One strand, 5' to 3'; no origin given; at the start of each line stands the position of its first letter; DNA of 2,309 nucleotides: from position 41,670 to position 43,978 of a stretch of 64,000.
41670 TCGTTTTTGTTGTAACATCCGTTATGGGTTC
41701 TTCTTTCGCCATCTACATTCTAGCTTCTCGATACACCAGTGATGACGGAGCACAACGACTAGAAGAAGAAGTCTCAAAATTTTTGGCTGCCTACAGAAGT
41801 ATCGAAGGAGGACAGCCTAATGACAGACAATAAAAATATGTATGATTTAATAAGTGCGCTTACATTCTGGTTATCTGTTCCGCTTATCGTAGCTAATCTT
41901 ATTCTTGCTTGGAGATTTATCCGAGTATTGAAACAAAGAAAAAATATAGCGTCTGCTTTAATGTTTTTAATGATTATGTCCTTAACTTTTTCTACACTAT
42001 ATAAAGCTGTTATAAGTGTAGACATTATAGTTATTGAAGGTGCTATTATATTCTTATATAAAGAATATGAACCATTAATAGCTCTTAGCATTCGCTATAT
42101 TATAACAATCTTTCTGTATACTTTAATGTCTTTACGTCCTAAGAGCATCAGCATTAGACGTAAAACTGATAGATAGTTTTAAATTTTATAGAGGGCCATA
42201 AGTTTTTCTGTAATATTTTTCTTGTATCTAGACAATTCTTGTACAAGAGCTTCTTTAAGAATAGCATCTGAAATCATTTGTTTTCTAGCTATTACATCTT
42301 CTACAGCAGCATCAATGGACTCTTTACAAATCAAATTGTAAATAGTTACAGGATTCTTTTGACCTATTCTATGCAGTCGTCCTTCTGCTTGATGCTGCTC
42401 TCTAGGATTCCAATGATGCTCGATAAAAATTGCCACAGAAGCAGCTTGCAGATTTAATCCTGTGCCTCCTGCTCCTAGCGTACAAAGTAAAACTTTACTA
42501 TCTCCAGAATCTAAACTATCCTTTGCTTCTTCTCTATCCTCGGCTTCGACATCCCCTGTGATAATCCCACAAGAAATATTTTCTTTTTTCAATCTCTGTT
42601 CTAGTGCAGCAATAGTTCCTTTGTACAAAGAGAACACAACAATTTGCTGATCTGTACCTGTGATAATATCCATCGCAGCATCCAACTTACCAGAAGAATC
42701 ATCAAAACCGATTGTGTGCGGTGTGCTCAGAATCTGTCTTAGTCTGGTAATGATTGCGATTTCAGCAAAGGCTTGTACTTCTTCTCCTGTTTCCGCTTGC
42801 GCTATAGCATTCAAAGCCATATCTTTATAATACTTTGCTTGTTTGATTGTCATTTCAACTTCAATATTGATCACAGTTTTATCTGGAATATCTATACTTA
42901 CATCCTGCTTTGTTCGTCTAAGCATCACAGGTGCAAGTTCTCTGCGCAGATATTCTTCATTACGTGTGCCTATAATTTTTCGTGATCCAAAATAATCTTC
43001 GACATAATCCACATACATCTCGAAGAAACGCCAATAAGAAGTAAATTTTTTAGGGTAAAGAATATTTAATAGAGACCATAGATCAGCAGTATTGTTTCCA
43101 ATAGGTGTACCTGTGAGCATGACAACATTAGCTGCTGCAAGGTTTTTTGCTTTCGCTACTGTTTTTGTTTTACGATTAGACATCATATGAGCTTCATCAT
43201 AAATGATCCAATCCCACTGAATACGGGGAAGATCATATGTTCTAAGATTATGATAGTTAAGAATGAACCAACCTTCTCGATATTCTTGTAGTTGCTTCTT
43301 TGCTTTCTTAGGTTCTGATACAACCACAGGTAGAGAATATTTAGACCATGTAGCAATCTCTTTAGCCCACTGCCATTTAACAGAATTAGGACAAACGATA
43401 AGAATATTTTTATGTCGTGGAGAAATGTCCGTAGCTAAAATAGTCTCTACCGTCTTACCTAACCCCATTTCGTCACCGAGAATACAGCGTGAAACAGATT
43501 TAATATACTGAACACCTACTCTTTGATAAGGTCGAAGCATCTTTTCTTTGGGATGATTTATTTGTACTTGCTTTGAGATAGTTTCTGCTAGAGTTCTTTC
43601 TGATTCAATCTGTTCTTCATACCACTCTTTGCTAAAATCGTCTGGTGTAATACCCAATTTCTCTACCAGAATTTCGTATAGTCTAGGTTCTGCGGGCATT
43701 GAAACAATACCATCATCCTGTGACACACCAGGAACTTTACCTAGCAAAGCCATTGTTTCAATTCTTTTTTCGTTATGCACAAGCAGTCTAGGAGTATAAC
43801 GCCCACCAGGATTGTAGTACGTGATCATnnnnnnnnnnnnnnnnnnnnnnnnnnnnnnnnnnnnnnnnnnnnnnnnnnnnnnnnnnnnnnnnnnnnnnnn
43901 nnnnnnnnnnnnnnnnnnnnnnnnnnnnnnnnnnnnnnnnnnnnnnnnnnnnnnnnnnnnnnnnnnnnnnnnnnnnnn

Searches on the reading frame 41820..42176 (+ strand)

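Call 14: search_protein_families(library=phrogs, proteins=[window:41820-42176:+])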
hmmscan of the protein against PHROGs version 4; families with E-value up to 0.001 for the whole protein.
window:41820-42176:+ (118 aa): 0 families

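Call 17: search_protein_families(library=pfam, proteins=[window:41820-42176:+], max_evalue=0.01)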
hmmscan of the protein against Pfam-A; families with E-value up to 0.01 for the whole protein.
window:41820-42176:+ (118 aa): 1 family
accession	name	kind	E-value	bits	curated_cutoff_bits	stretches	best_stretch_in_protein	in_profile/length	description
PF12250.14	AftA_N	-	0.0063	15.8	26.7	1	22-97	206-278/429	Arabinofuranosyltransferase N terminal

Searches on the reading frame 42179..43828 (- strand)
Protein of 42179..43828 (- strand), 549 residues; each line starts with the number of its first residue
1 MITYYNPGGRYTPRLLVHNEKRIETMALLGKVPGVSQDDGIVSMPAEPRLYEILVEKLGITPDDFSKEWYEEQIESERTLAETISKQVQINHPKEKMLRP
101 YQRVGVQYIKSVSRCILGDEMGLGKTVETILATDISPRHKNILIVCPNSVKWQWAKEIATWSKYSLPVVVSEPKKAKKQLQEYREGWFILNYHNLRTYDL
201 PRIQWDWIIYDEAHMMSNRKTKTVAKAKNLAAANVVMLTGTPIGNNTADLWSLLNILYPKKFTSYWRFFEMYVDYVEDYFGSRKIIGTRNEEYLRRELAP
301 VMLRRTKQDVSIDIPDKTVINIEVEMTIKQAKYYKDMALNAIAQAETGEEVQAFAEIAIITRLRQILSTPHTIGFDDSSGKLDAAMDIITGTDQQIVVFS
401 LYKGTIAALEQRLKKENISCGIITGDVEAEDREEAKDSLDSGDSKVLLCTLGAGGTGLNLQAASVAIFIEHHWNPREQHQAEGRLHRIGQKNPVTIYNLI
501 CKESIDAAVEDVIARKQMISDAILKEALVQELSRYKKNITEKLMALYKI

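Call 14: search_protein_families(library=phrogs, proteins=[window:42179-43828:-])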
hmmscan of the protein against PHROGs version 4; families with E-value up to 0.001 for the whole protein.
window:42179-43828:- (549 aa): 11 families
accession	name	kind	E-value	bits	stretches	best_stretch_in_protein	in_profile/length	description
phrog_62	-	DNA, RNA and nucleotide metabolism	2.2e-120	404.4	1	67-527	678-1136/1881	DNA helicase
phrog_29996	-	unknown function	6.7e-36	124.7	1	80-521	704-1161/1189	-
phrog_16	-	DNA, RNA and nucleotide metabolism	3.1e-25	89.6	1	73-506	257-605/986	DNA helicase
phrog_23807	-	unknown function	1.3e-21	77.1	2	392-527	528-670/1053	-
phrog_11801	-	other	2.4e-19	69.1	3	224-350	1092-1235/2269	DNA methyltransferase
phrog_1685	-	unknown function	8.6e-18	64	2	435-525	1459-1550/2278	-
phrog_11354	-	unknown function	6.5e-10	39.7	1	430-525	10-106/116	-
phrog_26785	-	unknown function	6.1e-08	32.1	0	100-257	252-422/1087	-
phrog_10089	-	moron, auxiliary metabolic gene and host takeover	1.4e-06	26.3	1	422-525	2864-2973/4647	DarB-like antirestriction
phrog_24008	-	DNA, RNA and nucleotide metabolism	6.1e-06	25.4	0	408-522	844-960/1006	helicase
phrog_9690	-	DNA, RNA and nucleotide metabolism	6.7e-06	26.3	1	405-500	171-269/306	DNA helicase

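Call 33: find_related_loci(query=window:42179-43828:-, collection=viral_contigs, flank=10000)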
Query window:42179-43828:- (549 aa) in viral_contigs; peptide patterns used: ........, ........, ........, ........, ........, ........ (x = any residue, [..] = any of these).
2 stretches matched a pattern, but none encodes a relative of the query by tblastn (E <= 1e-3).

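Call 34: find_homologous_proteins(query=window:42179-43828:-, max_evalue=1e-60)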
Query window:42179-43828:- (549 aa): 170 proteins with E <= 1e-60 among 8000 candidates; the best 120 are listed.
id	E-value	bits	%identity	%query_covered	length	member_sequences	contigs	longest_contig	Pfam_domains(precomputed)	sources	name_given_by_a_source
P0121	0.0e+0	1238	100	100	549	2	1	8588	PF00176.30,PF00271.38,PF04851.22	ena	-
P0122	7.1e-175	601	50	98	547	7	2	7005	PF00270.36,PF00176.30,PF00271.38,PF04851.22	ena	-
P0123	1.9e-150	520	44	96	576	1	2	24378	PF00270.36,PF00176.30,PF00271.38,PF04851.22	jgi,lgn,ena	-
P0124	3.5e-149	516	45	97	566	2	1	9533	PF00270.36,PF00176.30,PF00271.38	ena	-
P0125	4.2e-149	516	49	76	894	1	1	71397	PF00176.30,PF00271.38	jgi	-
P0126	1.4e-145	504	44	97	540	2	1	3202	PF00270.36,PF00176.30,PF00271.38,PF04851.22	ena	-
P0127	2.1e-144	500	43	96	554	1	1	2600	PF00176.30,PF00271.38,PF04851.22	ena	-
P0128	1.5e-143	497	43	97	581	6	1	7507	PF00270.36,PF00176.30,PF00271.38,PF04851.22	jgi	-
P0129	1.9e-143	497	46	97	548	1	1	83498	PF00270.36,PF00176.30,PF00271.38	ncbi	-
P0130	9.5e-141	488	42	95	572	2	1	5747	PF00270.36,PF00176.30,PF00271.38,PF04851.22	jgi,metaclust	metaclust:\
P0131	1.4e-139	484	49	75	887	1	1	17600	PF00176.30,PF16203.12,PF00271.38,PF04851.22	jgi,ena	-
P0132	4.9e-139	482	44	97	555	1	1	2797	PF00270.36,PF00176.30,PF00271.38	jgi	-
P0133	4.8e-138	479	42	96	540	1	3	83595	PF00270.36,PF00176.30,PF00271.38,PF04851.22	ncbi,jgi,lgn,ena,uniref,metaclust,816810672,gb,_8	ncbi:hypothetical protein LCGC14_0275110 [marine sediment metagenome]|uniref:Uncharacterized protein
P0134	8.5e-137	475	43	97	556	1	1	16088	PF00270.36,PF00176.30,PF00271.38,PF04851.22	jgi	-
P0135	4.7e-132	459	43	95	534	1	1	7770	PF00176.30,PF00271.38,PF04851.22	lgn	-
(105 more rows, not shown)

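Call 35: find_encoding_contigs(protein=P0133, flank=10000, max_places=1)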
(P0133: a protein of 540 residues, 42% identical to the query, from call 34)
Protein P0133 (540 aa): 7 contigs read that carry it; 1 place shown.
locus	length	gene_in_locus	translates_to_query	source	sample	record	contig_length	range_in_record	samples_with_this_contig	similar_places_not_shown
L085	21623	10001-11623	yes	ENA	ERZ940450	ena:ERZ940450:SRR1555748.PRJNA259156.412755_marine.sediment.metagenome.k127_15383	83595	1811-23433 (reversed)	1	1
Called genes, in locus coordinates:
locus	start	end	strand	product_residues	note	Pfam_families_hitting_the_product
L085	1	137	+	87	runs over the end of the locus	-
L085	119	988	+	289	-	-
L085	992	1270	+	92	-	-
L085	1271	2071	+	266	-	-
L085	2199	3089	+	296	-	PF12705:PDDEXK_1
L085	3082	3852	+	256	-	PF13479:AAA_24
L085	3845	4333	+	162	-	PF05037:DUF669 (weak)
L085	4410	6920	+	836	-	-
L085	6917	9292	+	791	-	PF03167:UDG, PF01612:DNA_pol_A_exo1, PF00476:DNA_pol_A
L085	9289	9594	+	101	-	-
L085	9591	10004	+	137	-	-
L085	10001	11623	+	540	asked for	PF00270:DEAD (faint), PF04851:ResIII (weak), PF00176:SNF2-rel_dom, PF00271:Helicase_C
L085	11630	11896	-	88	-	-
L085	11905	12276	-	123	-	-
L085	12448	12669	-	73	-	-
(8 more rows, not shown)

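Call 36: find_encoding_contigs(protein=P0125, flank=10000, max_places=1)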
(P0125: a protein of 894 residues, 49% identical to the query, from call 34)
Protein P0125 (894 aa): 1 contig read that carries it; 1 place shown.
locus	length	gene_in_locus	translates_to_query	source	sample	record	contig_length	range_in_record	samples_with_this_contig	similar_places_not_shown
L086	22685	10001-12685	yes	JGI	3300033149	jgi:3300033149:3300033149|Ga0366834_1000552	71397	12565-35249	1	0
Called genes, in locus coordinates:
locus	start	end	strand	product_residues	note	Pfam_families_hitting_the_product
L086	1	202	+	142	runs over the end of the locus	-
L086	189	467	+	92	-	-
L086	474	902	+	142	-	-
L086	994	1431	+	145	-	-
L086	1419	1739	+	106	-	-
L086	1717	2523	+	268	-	-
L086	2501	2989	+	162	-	-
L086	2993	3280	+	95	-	-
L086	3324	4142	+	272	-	PF13479:AAA_24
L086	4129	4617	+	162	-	-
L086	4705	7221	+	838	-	-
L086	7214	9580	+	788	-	PF03167:UDG, PF01612:DNA_pol_A_exo1, PF00476:DNA_pol_A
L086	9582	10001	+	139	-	-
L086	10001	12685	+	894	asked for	PF00176:SNF2-rel_dom, PF00271:Helicase_C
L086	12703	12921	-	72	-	-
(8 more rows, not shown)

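Call 38: find_encoding_contigs(protein=P0129, flank=10000, max_places=1)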
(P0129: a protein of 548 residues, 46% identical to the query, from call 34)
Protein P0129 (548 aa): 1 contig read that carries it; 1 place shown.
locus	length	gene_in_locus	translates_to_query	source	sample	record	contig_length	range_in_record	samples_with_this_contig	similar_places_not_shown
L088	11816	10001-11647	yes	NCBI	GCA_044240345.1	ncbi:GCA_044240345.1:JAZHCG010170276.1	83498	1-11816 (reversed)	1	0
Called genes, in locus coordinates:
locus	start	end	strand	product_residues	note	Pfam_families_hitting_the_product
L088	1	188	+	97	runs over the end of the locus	-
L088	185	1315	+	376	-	PF12705:PDDEXK_1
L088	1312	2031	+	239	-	PF13479:AAA_24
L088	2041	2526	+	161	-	-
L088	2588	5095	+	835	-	-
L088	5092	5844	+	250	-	-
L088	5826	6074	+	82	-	-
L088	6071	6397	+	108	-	-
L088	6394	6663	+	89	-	-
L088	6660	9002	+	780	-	PF03167:UDG, PF01612:DNA_pol_A_exo1, PF00476:DNA_pol_A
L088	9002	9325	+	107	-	-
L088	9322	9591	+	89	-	-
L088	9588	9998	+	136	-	-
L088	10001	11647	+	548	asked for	PF00176:SNF2-rel_dom, PF00270:DEAD (weak), PF00271:Helicase_C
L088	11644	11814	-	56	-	?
